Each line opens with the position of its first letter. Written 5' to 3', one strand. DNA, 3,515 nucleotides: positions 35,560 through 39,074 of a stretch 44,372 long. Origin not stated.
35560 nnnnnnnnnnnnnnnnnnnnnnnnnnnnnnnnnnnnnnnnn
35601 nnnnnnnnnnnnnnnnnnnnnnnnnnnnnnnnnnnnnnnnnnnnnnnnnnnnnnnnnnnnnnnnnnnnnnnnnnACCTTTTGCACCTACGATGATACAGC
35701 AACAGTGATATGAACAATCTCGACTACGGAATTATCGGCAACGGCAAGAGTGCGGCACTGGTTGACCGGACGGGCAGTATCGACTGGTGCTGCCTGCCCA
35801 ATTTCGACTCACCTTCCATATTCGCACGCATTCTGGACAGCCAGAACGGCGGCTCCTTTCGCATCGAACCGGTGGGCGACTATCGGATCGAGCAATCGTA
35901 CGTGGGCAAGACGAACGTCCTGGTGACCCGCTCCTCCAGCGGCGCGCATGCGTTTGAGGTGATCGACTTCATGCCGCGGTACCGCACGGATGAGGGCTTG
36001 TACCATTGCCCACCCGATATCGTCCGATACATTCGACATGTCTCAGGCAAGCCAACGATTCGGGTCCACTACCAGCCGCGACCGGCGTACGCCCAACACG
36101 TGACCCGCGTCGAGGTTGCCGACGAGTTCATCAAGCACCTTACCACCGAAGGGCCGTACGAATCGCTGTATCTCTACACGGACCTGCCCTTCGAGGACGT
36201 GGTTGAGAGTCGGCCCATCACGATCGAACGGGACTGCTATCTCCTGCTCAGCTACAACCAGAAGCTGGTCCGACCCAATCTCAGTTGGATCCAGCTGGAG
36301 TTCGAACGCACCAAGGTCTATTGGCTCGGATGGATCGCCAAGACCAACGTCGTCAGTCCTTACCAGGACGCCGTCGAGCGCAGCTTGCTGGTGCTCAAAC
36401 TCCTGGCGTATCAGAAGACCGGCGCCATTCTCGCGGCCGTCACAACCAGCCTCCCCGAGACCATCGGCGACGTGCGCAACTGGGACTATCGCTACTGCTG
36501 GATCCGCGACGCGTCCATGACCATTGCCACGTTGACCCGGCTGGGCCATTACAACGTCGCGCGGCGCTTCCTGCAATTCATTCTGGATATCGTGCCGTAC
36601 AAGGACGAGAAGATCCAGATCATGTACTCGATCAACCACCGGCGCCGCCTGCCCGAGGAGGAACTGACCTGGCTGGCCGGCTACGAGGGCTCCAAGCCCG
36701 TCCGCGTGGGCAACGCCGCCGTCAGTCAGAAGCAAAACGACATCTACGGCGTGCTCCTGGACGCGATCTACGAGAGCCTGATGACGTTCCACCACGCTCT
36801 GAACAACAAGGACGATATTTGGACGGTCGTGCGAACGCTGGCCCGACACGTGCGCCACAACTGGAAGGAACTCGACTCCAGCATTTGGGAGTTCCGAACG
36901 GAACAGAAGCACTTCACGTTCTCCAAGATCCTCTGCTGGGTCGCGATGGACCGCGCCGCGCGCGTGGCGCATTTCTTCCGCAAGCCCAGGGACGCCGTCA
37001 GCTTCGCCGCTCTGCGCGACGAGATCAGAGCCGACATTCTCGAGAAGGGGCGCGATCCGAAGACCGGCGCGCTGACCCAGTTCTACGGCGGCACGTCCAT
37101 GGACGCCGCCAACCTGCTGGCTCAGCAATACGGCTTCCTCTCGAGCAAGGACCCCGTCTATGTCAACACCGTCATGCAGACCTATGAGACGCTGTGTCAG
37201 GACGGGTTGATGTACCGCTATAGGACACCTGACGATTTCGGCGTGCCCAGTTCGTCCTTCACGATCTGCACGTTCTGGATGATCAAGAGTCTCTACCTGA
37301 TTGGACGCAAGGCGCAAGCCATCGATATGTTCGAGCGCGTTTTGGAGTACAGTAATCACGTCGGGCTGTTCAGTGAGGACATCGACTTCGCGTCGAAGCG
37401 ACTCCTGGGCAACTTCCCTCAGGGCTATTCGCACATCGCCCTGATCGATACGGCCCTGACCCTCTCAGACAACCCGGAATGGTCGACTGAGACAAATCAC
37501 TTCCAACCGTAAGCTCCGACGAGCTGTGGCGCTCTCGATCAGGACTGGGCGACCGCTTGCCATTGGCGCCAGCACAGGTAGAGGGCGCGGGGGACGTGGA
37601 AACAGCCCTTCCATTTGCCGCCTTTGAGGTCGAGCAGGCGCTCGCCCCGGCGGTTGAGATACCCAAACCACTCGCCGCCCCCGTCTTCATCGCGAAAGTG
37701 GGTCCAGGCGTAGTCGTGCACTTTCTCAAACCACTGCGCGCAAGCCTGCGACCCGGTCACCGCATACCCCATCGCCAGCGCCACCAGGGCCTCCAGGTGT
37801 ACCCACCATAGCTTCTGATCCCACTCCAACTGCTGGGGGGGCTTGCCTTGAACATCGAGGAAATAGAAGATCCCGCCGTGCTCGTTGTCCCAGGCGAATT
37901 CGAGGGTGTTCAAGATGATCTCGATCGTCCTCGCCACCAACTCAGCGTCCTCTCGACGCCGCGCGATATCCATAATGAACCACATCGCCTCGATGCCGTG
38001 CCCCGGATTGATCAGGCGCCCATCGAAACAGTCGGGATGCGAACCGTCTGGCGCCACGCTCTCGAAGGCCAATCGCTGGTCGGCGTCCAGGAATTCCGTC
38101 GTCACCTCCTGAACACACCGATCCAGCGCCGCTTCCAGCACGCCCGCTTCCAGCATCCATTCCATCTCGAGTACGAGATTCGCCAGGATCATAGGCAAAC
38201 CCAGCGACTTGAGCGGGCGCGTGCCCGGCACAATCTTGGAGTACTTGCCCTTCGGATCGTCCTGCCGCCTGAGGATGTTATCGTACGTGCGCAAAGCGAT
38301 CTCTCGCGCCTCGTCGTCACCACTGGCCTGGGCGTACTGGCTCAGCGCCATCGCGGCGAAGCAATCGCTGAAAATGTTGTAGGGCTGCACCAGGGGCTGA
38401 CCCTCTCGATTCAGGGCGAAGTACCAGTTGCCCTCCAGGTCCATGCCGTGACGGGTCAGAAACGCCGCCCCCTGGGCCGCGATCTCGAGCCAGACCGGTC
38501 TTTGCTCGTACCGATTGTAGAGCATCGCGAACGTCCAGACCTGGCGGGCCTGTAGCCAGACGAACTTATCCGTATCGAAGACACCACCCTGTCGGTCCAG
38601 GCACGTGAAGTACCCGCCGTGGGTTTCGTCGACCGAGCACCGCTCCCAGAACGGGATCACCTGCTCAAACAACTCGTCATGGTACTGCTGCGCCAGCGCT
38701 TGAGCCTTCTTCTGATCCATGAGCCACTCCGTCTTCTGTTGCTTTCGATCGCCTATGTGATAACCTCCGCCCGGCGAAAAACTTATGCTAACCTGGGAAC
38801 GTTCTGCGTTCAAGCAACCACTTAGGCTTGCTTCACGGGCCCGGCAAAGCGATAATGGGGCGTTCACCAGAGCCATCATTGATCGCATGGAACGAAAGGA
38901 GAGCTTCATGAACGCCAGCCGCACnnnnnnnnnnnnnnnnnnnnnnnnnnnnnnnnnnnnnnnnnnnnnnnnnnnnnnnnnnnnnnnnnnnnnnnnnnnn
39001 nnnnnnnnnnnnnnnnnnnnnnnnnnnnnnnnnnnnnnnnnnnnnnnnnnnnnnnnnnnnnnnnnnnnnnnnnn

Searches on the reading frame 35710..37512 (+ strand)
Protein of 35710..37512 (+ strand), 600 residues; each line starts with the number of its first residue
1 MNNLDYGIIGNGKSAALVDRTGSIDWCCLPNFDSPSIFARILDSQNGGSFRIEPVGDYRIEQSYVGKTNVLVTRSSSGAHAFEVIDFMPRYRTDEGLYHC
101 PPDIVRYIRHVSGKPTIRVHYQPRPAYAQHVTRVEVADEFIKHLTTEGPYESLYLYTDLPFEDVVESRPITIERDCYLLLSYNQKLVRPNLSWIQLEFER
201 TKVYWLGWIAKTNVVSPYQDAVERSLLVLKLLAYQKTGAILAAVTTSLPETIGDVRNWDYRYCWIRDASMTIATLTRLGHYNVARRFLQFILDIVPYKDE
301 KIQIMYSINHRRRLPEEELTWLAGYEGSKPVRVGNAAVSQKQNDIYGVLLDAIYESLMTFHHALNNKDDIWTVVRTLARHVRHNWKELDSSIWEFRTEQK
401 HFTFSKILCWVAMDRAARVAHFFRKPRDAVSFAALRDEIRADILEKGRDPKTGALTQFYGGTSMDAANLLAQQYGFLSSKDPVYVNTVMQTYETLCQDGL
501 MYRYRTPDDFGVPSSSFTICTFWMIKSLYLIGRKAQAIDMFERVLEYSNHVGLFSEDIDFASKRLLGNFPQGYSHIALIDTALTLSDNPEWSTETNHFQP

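Call 8: search_protein_families(library=pfam, proteins=[window:35710-37512:+], max_evalue=0.001)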
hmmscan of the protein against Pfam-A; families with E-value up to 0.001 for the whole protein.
window:35710-37512:+ (600 aa): 2 families
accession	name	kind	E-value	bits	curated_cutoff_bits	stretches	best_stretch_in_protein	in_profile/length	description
PF00723.27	Glyco_hydro_15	-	2.5e-61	208.3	22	1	218-582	3-426/427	Glycosyl hydrolases family 15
PF19291.4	TREH_N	-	1.3e-18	67.5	23.1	1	8-149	20-150/211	Trehalase-like, N-terminal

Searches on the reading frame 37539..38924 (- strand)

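Call 9: search_protein_families(library=pfam, proteins=[window:37539-38924:-], max_evalue=0.001)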
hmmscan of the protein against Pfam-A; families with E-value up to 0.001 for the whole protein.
window:37539-38924:- (461 aa): 1 family
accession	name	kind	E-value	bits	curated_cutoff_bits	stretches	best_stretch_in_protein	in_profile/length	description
PF07221.17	GlcNAc_2-epim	-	7.1e-74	249.5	23.4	1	104-439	1-340/347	N-acylglucosamine 2-epimerase (GlcNAc 2-epimerase)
